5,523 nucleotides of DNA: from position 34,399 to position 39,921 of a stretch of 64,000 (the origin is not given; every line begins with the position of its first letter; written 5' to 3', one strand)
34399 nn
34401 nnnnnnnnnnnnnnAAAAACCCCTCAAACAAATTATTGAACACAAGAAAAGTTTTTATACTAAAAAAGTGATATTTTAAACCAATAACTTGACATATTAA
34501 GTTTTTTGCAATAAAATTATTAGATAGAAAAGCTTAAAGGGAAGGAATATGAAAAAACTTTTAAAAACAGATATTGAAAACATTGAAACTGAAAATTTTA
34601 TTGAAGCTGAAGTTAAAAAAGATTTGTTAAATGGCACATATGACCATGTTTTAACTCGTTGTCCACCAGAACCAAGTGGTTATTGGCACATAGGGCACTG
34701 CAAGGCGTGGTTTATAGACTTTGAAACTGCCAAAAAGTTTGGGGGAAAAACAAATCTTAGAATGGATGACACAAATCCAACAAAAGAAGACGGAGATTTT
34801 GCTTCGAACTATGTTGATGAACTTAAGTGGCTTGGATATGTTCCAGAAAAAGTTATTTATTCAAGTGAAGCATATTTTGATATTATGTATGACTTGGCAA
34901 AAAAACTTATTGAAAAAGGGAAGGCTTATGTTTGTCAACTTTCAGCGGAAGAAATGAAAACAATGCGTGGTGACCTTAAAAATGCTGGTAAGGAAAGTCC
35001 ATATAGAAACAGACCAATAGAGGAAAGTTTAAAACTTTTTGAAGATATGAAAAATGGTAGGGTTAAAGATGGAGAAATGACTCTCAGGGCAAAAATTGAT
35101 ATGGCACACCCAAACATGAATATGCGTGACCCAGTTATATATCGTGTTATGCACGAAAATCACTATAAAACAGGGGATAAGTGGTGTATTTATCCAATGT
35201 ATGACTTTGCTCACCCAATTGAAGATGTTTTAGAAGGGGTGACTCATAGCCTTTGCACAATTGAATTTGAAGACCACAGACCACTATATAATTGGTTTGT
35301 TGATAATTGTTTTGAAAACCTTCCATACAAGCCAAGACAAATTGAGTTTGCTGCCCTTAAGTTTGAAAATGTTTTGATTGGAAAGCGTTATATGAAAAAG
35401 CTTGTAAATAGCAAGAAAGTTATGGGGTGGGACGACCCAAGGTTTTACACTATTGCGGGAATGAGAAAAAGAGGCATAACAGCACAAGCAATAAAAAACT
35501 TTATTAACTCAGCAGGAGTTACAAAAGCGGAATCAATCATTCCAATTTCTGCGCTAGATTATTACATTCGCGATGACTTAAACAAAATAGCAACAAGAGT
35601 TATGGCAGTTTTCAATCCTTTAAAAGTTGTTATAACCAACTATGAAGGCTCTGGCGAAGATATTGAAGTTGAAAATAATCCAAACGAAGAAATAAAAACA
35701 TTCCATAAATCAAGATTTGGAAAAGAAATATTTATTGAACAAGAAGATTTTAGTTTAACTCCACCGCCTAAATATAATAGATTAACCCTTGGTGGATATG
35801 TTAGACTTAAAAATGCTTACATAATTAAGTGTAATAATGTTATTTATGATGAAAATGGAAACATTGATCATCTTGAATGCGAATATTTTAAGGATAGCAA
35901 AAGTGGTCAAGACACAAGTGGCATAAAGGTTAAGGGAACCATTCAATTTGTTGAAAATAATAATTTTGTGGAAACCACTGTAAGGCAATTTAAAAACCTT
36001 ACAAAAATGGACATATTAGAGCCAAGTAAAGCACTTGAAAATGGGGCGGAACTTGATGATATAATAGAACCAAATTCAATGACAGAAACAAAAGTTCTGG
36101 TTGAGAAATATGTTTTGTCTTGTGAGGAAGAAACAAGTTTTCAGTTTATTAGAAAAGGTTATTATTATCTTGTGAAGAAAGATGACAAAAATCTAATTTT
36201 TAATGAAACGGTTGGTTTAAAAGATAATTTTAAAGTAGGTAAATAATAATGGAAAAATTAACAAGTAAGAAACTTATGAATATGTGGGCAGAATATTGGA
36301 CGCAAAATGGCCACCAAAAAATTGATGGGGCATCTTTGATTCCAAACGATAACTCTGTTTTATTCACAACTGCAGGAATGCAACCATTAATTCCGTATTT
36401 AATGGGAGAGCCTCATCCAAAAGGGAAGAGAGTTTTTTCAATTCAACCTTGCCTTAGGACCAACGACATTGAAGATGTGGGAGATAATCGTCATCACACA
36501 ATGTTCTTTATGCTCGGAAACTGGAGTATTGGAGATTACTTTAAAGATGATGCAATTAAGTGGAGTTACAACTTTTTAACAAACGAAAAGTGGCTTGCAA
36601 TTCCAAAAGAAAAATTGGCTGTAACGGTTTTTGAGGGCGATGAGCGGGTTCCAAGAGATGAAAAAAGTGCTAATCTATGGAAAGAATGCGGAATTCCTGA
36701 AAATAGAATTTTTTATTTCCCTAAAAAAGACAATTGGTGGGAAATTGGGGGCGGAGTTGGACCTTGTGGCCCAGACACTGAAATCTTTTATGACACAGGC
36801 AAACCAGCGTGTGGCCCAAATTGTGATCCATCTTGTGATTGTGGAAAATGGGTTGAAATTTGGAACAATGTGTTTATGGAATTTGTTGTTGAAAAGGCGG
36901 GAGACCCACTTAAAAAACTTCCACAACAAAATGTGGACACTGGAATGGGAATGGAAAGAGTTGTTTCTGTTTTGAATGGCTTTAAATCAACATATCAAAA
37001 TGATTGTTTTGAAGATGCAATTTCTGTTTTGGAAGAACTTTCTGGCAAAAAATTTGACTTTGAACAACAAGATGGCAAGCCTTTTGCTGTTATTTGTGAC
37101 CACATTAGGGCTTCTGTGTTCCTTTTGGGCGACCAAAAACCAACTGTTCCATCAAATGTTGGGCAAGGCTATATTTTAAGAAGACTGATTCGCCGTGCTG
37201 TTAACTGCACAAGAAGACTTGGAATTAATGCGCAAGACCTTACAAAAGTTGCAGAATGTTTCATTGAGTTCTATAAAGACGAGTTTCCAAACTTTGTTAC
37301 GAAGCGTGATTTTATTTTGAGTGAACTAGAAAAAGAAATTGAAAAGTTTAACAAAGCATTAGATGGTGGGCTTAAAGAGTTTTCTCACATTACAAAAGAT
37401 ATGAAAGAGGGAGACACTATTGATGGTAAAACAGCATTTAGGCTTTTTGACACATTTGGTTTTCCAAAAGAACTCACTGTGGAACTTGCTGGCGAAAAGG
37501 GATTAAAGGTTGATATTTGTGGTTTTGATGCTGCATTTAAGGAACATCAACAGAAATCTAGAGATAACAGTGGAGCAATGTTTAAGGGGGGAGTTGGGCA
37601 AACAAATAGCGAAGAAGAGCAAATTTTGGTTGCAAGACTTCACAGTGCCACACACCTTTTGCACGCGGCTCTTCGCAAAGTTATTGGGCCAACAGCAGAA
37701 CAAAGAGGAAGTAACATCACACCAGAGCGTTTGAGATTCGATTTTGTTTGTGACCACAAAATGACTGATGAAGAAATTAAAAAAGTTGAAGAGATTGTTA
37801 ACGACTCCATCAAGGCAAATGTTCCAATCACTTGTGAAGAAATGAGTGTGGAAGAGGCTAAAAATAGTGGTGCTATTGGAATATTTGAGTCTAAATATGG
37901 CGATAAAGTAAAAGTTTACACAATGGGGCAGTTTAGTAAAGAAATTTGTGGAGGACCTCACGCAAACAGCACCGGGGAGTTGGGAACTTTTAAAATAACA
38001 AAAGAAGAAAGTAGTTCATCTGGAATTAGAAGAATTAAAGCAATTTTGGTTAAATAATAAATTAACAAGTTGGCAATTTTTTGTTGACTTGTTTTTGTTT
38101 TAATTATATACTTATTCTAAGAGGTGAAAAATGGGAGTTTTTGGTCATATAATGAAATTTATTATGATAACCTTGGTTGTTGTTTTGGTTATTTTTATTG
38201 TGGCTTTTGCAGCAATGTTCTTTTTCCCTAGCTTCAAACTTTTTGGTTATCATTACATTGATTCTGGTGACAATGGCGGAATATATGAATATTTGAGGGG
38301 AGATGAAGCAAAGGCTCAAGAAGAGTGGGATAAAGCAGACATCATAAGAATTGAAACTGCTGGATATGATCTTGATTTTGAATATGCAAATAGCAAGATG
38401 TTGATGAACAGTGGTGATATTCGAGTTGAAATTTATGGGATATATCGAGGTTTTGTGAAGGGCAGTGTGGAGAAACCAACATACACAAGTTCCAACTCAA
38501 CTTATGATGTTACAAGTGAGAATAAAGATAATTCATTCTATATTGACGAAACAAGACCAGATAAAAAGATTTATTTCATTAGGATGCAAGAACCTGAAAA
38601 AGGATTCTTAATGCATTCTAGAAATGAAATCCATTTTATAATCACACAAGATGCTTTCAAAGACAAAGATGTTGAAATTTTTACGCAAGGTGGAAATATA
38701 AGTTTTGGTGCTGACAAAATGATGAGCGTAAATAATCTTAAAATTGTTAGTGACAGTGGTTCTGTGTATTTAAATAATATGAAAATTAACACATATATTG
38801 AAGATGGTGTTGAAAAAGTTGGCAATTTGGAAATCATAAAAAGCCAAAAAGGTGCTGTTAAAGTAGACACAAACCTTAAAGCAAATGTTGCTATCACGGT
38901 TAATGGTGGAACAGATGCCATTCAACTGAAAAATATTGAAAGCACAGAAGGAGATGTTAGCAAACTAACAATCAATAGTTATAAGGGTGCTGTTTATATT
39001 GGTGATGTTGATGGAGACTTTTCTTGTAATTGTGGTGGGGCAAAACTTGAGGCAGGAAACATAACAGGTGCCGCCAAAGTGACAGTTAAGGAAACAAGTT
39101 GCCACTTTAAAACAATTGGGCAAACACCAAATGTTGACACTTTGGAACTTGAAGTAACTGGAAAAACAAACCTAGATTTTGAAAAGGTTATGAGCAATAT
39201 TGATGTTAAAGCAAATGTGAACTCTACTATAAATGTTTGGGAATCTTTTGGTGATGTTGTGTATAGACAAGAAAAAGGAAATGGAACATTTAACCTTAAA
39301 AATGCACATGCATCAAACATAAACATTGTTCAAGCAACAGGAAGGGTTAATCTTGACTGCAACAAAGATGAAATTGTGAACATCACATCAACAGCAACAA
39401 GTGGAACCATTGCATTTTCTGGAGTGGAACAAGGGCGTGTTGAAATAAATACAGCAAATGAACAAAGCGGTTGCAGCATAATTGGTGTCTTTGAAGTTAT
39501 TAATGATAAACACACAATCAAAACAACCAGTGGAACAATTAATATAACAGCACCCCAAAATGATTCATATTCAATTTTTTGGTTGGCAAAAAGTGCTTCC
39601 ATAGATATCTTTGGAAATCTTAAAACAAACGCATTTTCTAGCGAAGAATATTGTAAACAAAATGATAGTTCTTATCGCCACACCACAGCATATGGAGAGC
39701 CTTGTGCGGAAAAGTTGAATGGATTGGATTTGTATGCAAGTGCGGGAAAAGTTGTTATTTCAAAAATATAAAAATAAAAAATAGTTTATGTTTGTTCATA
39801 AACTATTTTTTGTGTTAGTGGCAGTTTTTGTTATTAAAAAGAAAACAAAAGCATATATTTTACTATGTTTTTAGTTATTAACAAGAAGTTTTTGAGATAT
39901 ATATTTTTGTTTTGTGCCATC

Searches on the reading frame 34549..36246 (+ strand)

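Call 18: search_protein_families(library=pfam, proteins=[window:34549-36246:+], max_evalue=0.00001)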
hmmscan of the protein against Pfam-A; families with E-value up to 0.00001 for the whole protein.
window:34549-36246:+ (565 aa): 3 families
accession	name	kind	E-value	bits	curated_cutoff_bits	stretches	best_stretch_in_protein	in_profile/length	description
PF00749.27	tRNA-synt_1c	-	7.4e-94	314.6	23.4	1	34-344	2-312/314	tRNA synthetases class I (E and Q), catalytic domain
PF03950.23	tRNA-synt_1c_C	-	1.6e-24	86.4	23.9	1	348-446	1-90/91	tRNA synthetases class I (E and Q), anti-codon binding domain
PF20974.2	tRNA-synt_1c_C2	-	7.8e-11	42.9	23.9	1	464-540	1-67/69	tRNA synthetases class I (E and Q), anti-codon binding domain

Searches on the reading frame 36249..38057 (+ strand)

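Call 18: search_protein_families(library=pfam, proteins=[window:36249-38057:+], max_evalue=0.00001)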
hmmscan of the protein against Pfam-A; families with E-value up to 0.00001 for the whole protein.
window:36249-38057:+ (602 aa): 2 families
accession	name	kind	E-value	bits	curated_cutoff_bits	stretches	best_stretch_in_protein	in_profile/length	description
PF01411.24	tRNA-synt_2c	-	2.9e-126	422.7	30.3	1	11-443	4-434/552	tRNA synthetases class II (A)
PF07973.19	tRNA_SAD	-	5.3e-16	58.8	24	1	554-596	1-43/44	Threonyl and Alanyl tRNA synthetase second additional domain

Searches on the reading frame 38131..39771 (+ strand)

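Call 18: search_protein_families(library=pfam, proteins=[window:38131-39771:+], max_evalue=0.00001)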
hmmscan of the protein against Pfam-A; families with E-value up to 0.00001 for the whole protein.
window:38131-39771:+ (546 aa): 1 family
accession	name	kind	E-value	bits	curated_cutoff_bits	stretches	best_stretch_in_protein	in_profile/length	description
PF13349.12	DUF4097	-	8.4e-09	35.6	22.9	0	118-297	27-187/247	Toastrack DUF4097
